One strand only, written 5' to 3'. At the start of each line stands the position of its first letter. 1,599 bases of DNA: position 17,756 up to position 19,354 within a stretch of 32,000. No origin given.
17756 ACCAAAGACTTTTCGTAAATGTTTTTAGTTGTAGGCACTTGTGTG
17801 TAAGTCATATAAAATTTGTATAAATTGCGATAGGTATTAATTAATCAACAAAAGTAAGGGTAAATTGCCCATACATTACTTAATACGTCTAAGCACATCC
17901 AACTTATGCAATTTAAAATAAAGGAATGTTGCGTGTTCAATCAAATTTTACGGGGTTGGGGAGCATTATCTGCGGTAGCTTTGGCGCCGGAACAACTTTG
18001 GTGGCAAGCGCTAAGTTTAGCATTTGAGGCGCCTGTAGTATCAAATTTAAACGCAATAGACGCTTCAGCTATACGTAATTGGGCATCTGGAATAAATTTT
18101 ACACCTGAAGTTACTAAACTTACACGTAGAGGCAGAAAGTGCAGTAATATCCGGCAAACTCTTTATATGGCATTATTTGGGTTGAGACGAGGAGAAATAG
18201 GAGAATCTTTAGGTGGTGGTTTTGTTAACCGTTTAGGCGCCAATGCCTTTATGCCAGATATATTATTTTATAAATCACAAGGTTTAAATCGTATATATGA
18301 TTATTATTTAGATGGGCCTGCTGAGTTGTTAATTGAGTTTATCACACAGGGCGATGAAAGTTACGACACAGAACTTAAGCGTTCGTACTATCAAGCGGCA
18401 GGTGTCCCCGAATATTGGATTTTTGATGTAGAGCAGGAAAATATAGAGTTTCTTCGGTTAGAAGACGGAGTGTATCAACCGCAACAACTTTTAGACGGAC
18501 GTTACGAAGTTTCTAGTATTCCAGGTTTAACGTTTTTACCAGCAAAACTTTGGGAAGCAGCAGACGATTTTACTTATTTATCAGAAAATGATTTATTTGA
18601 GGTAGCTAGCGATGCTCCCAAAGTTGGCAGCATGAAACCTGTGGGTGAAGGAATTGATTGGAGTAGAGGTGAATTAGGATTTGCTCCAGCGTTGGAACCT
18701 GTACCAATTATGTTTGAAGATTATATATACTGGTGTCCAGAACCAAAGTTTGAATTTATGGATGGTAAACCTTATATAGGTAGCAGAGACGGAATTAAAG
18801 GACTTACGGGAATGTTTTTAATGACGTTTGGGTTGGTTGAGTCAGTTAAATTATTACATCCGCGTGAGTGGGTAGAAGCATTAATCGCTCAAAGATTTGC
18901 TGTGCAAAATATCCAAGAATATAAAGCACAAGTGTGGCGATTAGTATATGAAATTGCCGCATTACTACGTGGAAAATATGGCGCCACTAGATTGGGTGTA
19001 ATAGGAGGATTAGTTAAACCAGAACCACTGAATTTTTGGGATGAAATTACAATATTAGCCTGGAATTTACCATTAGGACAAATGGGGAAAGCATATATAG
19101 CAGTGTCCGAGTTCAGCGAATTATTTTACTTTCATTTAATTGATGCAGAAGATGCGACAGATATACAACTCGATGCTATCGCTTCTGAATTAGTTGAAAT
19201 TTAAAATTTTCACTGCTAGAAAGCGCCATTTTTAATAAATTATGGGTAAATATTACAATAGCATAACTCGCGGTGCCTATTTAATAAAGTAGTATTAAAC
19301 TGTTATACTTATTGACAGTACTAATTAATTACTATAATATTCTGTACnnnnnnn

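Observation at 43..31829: GGCGCC is a highly iterated palindrome here, apparently replacing canonical HIP1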

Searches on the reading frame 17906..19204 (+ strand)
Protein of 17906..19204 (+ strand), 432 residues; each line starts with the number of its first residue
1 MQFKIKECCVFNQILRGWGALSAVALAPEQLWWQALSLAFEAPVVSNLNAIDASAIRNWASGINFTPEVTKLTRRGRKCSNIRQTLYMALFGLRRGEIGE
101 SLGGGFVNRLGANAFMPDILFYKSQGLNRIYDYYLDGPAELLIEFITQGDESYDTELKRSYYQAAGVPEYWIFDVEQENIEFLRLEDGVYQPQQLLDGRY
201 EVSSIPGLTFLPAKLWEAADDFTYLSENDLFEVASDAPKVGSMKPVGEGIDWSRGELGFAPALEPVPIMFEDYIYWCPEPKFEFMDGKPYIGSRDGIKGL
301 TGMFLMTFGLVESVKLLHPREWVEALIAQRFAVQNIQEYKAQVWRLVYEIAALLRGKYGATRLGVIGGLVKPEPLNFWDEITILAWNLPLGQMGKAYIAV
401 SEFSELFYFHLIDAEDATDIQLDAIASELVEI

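Call 7: search_protein_families(library=pfam, proteins=[window:17906-19204:+])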
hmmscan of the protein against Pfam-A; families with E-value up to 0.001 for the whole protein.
window:17906-19204:+ (432 aa): 1 family
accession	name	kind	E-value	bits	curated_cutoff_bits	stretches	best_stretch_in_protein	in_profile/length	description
PF05685.18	Uma2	-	7.6e-20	71.5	27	1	80-206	33-165/172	Putative restriction endonuclease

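Call 15: search_protein_families(library=ncbifam, proteins=[window:17906-19204:+])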
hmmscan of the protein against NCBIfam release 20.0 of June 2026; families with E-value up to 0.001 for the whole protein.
window:17906-19204:+ (432 aa): 0 families

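Call 44: search_protein_families(library=padloc, proteins=[window:17906-19204:+], max_evalue=0.1)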
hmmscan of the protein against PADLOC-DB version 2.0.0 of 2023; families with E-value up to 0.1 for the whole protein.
window:17906-19204:+ (432 aa): 4 families
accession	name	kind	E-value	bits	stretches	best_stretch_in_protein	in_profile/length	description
PDLC04833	PDC-S03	-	5.2e-14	50.2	1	117-195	98-181/207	-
PDLC04832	PDC-S03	-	7.2e-11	40.2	1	112-204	81-172/188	-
PDLC04834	PDC-S03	-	5.2e-08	30.8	1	109-196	76-160/184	-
PDLC04835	PDC-S03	-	0.00081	17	1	140-175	112-146/207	-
